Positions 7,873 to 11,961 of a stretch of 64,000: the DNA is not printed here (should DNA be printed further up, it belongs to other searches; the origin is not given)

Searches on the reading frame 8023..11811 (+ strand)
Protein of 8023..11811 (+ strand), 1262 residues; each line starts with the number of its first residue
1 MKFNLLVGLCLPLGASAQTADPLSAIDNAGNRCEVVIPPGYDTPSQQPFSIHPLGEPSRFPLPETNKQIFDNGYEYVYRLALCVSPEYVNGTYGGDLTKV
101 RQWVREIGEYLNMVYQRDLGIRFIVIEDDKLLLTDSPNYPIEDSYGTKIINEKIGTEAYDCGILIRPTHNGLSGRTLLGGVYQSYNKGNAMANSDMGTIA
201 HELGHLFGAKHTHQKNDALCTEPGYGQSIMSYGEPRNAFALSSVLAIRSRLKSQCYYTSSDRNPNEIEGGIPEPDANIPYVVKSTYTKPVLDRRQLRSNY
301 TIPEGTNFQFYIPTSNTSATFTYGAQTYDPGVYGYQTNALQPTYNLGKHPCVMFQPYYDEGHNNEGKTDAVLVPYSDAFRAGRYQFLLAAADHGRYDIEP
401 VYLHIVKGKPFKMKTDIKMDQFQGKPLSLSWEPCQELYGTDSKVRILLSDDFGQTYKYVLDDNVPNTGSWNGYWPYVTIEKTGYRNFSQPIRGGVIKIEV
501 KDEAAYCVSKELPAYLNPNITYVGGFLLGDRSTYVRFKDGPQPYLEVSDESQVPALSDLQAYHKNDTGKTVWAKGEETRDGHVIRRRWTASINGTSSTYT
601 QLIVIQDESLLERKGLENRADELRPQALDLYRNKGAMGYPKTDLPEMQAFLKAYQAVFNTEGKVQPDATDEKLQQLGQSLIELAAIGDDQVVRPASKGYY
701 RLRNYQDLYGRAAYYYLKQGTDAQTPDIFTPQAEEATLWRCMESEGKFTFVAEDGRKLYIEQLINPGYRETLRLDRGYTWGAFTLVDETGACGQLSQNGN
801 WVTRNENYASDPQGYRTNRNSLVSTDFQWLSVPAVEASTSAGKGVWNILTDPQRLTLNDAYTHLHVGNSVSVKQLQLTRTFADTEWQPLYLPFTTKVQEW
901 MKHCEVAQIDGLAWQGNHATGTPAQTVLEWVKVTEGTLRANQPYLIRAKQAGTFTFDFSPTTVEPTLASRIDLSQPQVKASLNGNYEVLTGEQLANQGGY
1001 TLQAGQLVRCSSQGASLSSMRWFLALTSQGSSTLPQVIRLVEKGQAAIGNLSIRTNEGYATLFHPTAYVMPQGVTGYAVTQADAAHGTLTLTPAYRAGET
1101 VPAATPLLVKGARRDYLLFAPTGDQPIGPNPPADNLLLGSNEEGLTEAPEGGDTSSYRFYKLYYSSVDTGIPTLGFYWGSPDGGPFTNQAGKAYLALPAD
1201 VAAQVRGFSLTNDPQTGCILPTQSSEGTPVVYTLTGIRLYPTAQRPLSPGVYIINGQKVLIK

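Call 48: search_protein_families(library=pfam, proteins=[window:8023-11811:+])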
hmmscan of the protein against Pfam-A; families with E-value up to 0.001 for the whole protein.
window:8023-11811:+ (1262 aa): 4 families
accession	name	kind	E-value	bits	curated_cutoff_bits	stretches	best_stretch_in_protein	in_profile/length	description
PF13583.11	Reprolysin_4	-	1.8e-26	93.5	22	1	77-257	4-202/203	Metallo-peptidase family M12B Reprolysin-like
PF13688.12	Reprolysin_5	-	1.7e-11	45.2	27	1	77-234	4-188/196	Metallo-peptidase family M12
PF13582.12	Reprolysin_3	-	6.8e-09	36.7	22.4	1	109-212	9-123/123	Metallo-peptidase family M12B Reprolysin-like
PF13574.12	Reprolysin_2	-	9.9e-07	29.3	27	1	179-242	108-182/195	Metallo-peptidase family M12B Reprolysin-like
